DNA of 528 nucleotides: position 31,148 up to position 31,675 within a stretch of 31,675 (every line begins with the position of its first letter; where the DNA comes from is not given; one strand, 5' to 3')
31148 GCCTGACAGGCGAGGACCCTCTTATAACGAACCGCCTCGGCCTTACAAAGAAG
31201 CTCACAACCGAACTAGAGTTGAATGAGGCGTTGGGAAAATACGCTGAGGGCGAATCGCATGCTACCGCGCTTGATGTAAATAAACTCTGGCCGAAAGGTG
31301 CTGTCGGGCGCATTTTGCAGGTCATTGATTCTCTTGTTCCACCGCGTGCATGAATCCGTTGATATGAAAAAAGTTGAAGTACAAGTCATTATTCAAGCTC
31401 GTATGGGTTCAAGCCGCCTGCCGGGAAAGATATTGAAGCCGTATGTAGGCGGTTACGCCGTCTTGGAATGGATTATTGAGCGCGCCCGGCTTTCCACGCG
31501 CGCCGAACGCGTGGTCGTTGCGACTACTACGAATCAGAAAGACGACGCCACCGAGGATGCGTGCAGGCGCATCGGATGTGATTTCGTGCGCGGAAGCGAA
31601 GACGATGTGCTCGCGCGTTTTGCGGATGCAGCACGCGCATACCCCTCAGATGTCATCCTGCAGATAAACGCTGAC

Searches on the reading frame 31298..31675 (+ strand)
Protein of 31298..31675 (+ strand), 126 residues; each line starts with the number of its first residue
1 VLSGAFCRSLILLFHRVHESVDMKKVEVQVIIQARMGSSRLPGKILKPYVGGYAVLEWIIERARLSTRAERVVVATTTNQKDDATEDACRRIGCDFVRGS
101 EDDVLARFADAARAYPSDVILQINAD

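Call 4: search_protein_families(library=pfam, proteins=[window:31298-31675:+], max_evalue=0.01)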
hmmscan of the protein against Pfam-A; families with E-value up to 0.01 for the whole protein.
window:31298-31675:+ (126 aa): 3 families
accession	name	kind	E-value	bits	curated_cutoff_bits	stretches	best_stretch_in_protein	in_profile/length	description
PF02348.25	CTP_transf_3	-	8.6e-21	75.2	22.6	1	30-126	2-98/217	Cytidylyltransferase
PF18135.7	Type_ISP_C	-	0.00054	19.6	25.9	1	21-85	269-336/342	Type ISP C-terminal specificity domain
PF12804.13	NTP_transf_3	-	0.0012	19.5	27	1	35-126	11-95/160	MobA-like NTP transferase domain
